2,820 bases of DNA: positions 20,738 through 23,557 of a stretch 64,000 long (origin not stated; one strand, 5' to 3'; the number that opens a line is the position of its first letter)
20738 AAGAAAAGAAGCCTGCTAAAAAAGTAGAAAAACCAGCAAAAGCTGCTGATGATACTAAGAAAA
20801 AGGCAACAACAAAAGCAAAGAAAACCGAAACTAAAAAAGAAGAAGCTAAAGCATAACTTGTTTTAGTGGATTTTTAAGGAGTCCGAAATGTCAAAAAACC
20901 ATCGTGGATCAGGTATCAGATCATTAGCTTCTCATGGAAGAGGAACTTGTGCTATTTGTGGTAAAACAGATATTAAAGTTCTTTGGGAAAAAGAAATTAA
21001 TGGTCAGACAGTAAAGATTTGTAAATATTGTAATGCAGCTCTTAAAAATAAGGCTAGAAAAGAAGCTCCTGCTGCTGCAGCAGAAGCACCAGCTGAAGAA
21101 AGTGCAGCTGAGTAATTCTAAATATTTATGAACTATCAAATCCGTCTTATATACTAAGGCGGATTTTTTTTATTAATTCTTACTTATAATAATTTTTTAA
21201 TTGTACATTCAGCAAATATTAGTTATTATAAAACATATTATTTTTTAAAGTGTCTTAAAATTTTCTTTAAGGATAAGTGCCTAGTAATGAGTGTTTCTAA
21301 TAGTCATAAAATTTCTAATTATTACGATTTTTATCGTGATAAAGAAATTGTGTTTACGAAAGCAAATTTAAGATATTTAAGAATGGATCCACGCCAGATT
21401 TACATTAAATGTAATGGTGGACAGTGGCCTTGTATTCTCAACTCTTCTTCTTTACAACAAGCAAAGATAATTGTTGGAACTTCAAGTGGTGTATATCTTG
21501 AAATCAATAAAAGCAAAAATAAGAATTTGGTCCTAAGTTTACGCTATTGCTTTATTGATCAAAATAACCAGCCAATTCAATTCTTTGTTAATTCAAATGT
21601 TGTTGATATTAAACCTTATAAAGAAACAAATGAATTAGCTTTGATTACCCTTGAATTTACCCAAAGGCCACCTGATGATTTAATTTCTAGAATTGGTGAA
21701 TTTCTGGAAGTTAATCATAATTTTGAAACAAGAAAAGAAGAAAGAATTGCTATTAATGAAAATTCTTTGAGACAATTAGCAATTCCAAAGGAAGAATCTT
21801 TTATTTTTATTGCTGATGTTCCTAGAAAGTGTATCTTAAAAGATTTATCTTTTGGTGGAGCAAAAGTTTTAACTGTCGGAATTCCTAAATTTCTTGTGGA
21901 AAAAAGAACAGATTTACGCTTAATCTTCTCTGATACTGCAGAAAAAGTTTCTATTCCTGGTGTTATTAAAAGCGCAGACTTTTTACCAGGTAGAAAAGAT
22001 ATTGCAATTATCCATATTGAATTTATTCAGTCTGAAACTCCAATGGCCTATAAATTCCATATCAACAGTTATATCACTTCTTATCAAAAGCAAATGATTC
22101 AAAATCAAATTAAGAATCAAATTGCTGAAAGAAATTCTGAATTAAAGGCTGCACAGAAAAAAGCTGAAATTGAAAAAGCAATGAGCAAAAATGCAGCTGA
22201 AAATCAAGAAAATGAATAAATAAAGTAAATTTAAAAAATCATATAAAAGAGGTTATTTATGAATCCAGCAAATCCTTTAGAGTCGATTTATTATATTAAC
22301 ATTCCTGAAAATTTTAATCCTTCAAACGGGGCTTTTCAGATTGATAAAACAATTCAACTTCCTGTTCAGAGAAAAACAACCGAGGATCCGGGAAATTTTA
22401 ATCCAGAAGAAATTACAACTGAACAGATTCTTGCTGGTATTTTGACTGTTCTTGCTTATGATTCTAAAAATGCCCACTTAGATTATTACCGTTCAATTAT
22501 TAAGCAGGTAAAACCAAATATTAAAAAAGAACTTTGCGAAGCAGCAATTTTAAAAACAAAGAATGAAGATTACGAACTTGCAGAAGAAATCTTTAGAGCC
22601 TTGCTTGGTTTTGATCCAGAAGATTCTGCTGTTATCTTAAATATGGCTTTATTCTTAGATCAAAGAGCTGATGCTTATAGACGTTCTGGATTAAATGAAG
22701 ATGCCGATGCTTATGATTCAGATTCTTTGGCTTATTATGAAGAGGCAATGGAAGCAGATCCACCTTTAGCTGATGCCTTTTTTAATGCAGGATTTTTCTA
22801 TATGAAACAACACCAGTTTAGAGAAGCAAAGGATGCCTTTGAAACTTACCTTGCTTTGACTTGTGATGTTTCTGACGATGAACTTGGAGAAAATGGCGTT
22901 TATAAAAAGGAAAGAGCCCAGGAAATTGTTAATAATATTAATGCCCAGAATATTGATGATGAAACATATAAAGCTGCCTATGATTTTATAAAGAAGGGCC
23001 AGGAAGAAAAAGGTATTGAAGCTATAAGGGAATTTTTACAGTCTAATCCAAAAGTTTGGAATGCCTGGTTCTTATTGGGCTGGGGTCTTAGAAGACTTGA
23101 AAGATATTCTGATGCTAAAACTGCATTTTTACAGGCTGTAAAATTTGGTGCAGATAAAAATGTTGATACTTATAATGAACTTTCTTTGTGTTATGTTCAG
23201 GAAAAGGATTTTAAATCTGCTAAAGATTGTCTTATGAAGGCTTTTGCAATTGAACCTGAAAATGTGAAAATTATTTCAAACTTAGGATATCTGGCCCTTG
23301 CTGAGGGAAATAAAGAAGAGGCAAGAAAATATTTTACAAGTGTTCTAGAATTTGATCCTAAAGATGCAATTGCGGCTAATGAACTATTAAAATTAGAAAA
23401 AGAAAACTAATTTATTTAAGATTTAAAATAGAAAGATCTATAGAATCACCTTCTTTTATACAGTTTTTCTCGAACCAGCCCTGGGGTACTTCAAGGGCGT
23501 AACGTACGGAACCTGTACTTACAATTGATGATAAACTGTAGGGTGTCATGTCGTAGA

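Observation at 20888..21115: Candidate lineage-specific ribosomal protein closing the superoperon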

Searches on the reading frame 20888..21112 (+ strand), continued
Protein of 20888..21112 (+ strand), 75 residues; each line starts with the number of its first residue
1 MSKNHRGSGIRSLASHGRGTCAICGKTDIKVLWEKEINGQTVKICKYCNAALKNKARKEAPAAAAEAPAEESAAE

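Call 66: find_encoding_contigs(protein=P0316, flank=3500, max_places=2)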
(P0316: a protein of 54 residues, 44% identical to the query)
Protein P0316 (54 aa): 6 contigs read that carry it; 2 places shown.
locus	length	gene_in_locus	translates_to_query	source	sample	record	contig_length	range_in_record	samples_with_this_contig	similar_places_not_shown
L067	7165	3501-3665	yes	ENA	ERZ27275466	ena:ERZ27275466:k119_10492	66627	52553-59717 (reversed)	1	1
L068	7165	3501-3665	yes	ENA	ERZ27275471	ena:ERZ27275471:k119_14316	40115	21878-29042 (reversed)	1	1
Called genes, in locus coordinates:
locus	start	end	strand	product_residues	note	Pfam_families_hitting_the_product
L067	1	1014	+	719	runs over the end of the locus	PF01138:RNase_PH, PF03725:RNase_PH_C (weak), PF03726:PNPase, PF01138:RNase_PH, PF00013:KH_1, PF00575:S1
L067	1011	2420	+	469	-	PF05221:AdoHcyase, PF00670:AdoHcyase_NAD, PF02826:2-Hacid_dh_C, PF07991:KARI_N (weak)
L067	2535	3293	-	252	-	PF01416:PseudoU_synth_1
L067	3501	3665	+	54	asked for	PF27208:TP_0214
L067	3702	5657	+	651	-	PF07973:tRNA_SAD, PF00587:tRNA-synt_2b, PF03129:HGTP_anticodon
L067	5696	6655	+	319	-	PF01380:SIS, PF00571:CBS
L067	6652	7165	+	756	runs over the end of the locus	-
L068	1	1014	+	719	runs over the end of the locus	PF01138:RNase_PH, PF03725:RNase_PH_C (weak), PF03726:PNPase, PF01138:RNase_PH, PF00013:KH_1, PF00575:S1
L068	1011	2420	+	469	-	PF05221:AdoHcyase, PF00670:AdoHcyase_NAD, PF02826:2-Hacid_dh_C, PF07991:KARI_N (weak)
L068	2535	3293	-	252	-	PF01416:PseudoU_synth_1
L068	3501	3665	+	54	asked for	PF27208:TP_0214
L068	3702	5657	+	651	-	PF07973:tRNA_SAD, PF00587:tRNA-synt_2b, PF03129:HGTP_anticodon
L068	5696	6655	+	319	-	PF01380:SIS, PF00571:CBS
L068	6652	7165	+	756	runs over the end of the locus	-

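Call 67: find_encoding_contigs(protein=P0275, flank=3500, max_places=2)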
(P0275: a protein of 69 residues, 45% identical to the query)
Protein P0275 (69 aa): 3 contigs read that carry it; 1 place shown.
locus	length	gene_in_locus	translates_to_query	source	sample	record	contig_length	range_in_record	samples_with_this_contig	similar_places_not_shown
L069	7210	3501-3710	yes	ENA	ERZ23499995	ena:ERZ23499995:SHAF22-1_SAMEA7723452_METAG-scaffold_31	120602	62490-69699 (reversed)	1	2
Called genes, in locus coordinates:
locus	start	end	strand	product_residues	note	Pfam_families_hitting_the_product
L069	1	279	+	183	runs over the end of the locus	PF14512:TM1586_NiRdase (faint), PF00881:Nitroreductase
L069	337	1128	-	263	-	PF00795:CN_hydrolase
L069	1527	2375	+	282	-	PF03631:Virul_fac_BrkB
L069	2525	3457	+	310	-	PF20511:PMI_typeI_cat, PF21621:MPI_cupin_dom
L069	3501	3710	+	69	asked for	PF27208:TP_0214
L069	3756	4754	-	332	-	PF03816:LytR_cpsA_psr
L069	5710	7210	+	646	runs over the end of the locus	PF13188:PAS_8 (faint), PF13426:PAS_9 (weak), PF00989:PAS (weak), PF13426:PAS_9, PF00512:HisKA, PF02518:HATPase_c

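Call 70: search_protein_families(library=pfam, alignment_id=A3, max_evalue=0.1)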
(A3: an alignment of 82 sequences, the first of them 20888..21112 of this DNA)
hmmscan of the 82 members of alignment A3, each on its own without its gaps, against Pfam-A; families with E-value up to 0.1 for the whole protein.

A. member 1, window:20888-21112:+ (75 aa): 2 families
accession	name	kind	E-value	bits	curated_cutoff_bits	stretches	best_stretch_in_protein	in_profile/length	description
PF02892.21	zf-BED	-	0.018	15.5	20.6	0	41-55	15-29/44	BED zinc finger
PF19769.4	CPxCG_zf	-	0.052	13.8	27.2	1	21-61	1-42/183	CPxCG-related zinc finger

B. families by the number of members that match (of 82 scanned): 56 families (the first 25 are shown)
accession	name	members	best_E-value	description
PF01363.27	FYVE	22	0.0011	FYVE zinc finger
PF02892.21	zf-BED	20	0.00037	BED zinc finger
PF22811.2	Zn_ribbon_NrdR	18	0.00017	Transcriptional repressor NrdR-like, N-terminal domain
PF23451.1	Zn_ribbon_PaaD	14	6.3e-05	PaaD zinc beta ribbon domain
PF18930.5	DUF5679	14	0.011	Domain of unknown function (DUF5679)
PF13453.11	Zn_ribbon_TFIIB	11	0.0017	Transcription factor zinc-finger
PF23145.1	Zf_2nd_IFT121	11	0.0051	IFT121, second zinc finger domain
PF17136.10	ribosomal_L24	10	0.0021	Ribosomal proteins 50S L24/mitochondrial 39S L24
PF14471.11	DUF4428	9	0.011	Domain of unknown function (DUF4428)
PF03660.19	PHF5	7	0.0038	PHF5-like protein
PF19769.4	CPxCG_zf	7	0.0099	CPxCG-related zinc finger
PF02701.20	Zn_ribbon_Dof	6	0.00039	Dof domain, zinc finger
PF11781.13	Zn_ribbon_RRN7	6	0.024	Zinc-finger of RNA-polymerase I-specific TFIIB, Rrn7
PF13248.11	Zn_ribbon_3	6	0.038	zinc-ribbon domain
PF08271.17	Zn_Ribbon_TF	5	0.023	TFIIB zinc-binding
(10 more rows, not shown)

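Call 80: predict_structure(alignment_id=A4)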
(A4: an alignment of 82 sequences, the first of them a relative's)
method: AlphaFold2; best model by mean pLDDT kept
length: 58 residues; sequences in the alignment: 82
mean_pLDDT: 83.6   pTM: 0.52
mean pLDDT of the five models: 83.6, 81.1, 80.9, 80.7, 77.5
residues with pLDDT >= 90: 5; 70-90: 50; 50-70: 3; < 50: 0
segments of 3 or more residues with pLDDT < 50: none
pLDDT, mean of each block of 10 residues (from residue 1): 84 88 88 82 87 70
secondary structure, 60 per line:
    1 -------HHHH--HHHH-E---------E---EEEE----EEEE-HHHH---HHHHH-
elements in order: H8-11 H14-17 E33-36 E41-44 H46-49 H53-57

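Call 83: fold_search(model_id=the predicted structure, library=pdb)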
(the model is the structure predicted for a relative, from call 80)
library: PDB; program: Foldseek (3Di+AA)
matches with E <= 10: 105; with E <= 0.001: 0
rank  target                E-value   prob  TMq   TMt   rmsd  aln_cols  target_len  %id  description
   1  8rxb_L                9.5e-01  0.28  0.36  0.18   4.0        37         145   16  Human UPF1 CH domain in complex with SMG6 peptide (released 2024-05-15)
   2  8rxb_E                1.2e+00  0.33  0.40  0.19   3.9        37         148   19  Human UPF1 CH domain in complex with SMG6 peptide (released 2024-05-15)
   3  2yqm_MODEL_1_A        1.8e+00  0.25  0.37  0.26   3.2        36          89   17  Solution structure of the FYVE domain in zinc finger FYVE domain-containing protein 12 (released 2007-10-02)
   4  9lgs_A                2.1e+00  0.33  0.43  0.42   3.0        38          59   18  R-degron fused ZZ-domain of the Arabidopsis thaliana E3 ubiquitin-protein ligase BIG (released 2025-09-17)
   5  5u7g_A                2.1e+00  0.21  0.35  0.05   3.2        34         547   18  Crystal Structure of the Catalytic Core of CBP (released 2017-06-21)
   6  1joc_A                2.2e+00  0.23  0.38  0.20   3.5        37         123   22  EEA1 homodimer of C-terminal FYVE domain bound to inositol 1,3-diphosphate (released 2001-12-28)
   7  5yc3_A                2.2e+00  0.10  0.34  0.33   5.0        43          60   23  Crystal structure of AL3 PHD finger bound to H3K4me2 (released 2018-01-24)
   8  9lgr_F                2.4e+00  0.20  0.40  0.40   3.7        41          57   20  Y-degron fused ZZ-domain of the Arabidopsis thaliana E3 ubiquitin-protein ligase BIG (released 2026-01-14)
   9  5fuy_F                2.4e+00  0.16  0.37  0.16   4.0        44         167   18  catalytic domain of Thymidine kinase from Trypanosoma brucei with dTMP (released 2016-07-27)
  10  6mlc_B                2.4e+00  0.12  0.34  0.26   6.0        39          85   18  PHD6 domain of MLL3 in complex with histone H4 (released 2018-10-24)
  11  9qf4_BV               2.5e+00  0.08  0.31  0.30   5.5        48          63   19  Structure of P. furiosus 70S ribosome grown at 95 degC (released 2025-11-05)
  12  2iyk_A                2.7e+00  0.15  0.39  0.18   3.6        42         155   19  Crystal structure of the UPF2-interacting domain of nonsense mediated mRNA decay factor UPF1 (released 2006-08-30)
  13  9lgr_A                2.9e+00  0.28  0.46  0.45   3.0        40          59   18  Y-degron fused ZZ-domain of the Arabidopsis thaliana E3 ubiquitin-protein ligase BIG (released 2026-01-14)
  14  2xue_A                2.9e+00  0.18  0.42  0.08   4.1        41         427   20  CRYSTAL STRUCTURE OF JMJD3 (released 2011-12-28)
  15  2xjy_A                2.9e+00  0.04  0.23  0.14   7.8        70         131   11  Crystal structure of the LMO2:LDB1-LID complex, P21 crystal form (released 2010-07-21)
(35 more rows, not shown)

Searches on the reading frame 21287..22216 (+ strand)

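Call 75: search_protein_families(library=pfam, proteins=[window:21287-22216:+], max_evalue=0.001)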
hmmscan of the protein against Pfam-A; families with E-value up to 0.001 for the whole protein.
window:21287-22216:+ (310 aa): 2 families
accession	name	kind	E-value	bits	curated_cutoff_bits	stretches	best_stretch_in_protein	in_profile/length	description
PF20424.3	PilZN3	-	5.9e-54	182.2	27.4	1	8-143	2-135/135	PilZN3 domain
PF07238.19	PilZ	-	8.6e-07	29.7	22.5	0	173-246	16-85/102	PilZ domain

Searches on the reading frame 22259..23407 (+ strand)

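Call 75: search_protein_families(library=pfam, proteins=[window:22259-23407:+], max_evalue=0.001)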
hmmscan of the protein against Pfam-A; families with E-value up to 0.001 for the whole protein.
window:22259-23407:+ (383 aa): 17 families
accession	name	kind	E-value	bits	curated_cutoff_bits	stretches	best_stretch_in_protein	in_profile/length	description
PF07719.23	TPR_2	-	8.5e-23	79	27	1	339-369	4-34/34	Tetratricopeptide repeat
PF13181.12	TPR_8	-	5.1e-21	73.4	25.7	2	303-335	2-34/34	Tetratricopeptide repeat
PF14559.12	TPR_19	-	2e-17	63.7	25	1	313-373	2-61/68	Tetratricopeptide repeat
PF00515.34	TPR_1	-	2.9e-16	58.9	27.8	1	339-369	4-34/34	Tetratricopeptide repeat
PF13431.12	TPR_17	-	1.1e-15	56.9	24.4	0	159-191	1-33/34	Tetratricopeptide repeat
PF23914.1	TPR_CcmH_CycH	-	3.2e-15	56.8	42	1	255-369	38-154/158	Cytochrome c-type biogenesis protein H TPR domain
PF13428.12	TPR_14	-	2.1e-13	50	23.5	0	342-378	7-43/44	Tetratricopeptide repeat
PF13432.12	TPR_16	-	1.1e-12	48.6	32.7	1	237-296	1-60/65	Tetratricopeptide repeat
PF13424.12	TPR_12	-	3.3e-12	46.9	30.1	0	134-200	7-74/77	Tetratricopeptide repeat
PF13371.12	TPR_9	-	3.2e-11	43.5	35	0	310-373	3-66/73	Tetratricopeptide repeat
PF13414.12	TPR_11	-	4.4e-07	29.9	26.8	0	156-184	13-41/42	TPR repeat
PF13174.12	TPR_6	-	4.3e-06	27.5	26.3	0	342-368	6-32/33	Tetratricopeptide repeat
PF13374.12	TPR_10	-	4.4e-05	23.8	27.5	0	339-364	5-30/42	Tetratricopeptide repeat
PF14853.12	Fis1_TPR_C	-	9.7e-05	22.9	25.3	0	308-335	7-34/53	Fis1 C-terminal tetratricopeptide repeat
PF25063.1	ARM_TT21_C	-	0.00021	21.7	35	1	240-338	102-200/209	Tetratricopeptide repeat protein 21 C-terminal ARM domain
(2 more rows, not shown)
